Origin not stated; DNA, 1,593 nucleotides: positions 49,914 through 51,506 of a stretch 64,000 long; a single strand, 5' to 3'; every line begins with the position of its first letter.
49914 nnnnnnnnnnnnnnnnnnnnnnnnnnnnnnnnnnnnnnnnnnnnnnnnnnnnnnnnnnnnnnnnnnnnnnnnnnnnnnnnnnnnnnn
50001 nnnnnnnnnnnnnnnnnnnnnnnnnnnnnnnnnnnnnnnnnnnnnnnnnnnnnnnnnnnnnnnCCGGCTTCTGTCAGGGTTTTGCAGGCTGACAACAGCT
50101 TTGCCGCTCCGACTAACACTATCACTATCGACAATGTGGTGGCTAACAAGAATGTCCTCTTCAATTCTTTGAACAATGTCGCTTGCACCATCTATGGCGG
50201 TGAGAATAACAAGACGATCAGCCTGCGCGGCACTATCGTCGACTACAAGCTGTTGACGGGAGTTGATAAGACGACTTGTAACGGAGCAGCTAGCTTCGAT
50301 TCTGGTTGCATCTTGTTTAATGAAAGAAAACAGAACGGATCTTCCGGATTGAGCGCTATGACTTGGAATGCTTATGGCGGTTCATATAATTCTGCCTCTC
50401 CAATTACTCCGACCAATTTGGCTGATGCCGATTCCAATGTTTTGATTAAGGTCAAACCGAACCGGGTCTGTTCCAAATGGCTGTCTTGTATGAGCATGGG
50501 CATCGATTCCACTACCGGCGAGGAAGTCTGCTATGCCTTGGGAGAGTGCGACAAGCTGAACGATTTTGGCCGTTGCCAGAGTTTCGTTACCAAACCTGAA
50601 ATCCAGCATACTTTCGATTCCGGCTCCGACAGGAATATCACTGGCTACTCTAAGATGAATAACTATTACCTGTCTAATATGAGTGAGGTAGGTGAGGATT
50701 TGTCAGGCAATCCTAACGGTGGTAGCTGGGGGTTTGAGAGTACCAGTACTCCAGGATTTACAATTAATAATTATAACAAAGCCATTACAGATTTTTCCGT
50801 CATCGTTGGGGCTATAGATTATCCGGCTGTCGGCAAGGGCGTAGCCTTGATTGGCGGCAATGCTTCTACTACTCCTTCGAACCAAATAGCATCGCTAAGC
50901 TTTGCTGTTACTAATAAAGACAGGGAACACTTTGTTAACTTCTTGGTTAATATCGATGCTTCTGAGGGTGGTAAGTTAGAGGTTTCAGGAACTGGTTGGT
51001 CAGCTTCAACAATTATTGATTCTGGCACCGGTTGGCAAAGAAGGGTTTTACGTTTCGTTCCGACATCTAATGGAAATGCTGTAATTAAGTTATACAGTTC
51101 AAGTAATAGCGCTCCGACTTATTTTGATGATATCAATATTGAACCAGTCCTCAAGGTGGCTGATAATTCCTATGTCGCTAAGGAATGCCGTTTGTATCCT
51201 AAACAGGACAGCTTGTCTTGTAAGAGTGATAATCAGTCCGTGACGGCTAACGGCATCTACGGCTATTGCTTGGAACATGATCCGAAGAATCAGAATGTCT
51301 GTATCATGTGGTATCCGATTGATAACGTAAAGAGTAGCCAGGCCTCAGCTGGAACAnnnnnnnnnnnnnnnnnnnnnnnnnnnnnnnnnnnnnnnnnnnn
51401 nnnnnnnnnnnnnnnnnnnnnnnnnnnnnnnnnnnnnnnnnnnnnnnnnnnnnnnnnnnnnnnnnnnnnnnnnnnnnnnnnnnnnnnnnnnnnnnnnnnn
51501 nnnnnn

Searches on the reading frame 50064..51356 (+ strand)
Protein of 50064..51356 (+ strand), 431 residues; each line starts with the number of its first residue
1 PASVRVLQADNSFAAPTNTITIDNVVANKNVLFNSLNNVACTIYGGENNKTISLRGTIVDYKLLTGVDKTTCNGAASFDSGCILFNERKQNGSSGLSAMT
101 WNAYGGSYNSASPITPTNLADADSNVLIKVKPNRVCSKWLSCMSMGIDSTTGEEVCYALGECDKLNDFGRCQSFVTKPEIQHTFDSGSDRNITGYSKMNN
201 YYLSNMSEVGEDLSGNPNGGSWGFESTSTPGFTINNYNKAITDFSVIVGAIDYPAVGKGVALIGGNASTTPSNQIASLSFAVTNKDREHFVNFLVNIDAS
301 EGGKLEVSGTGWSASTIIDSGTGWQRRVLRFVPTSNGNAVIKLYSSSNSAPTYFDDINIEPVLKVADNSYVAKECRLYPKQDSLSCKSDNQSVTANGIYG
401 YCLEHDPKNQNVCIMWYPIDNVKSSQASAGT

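Call 64: find_related_loci(query=A3, collection=metagenome_contigs, flank=10000)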
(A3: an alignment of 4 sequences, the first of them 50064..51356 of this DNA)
Query A3 (431 aa) in metagenome_contigs; peptide patterns used: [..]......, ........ (x = any residue, [..] = any of these).
312 stretches matched a pattern; 5 encode a relative of the query (tblastn E <= 1e-3); 5 distinct loci.
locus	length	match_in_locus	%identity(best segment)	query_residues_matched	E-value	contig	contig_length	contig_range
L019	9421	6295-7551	69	2-431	0e+0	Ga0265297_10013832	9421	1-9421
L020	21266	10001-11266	67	1-431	0e+0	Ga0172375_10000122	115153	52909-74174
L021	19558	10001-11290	60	1-430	2e-166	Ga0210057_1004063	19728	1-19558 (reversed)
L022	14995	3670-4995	59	1-430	3e-157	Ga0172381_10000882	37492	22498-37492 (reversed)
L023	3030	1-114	92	394-431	2e-18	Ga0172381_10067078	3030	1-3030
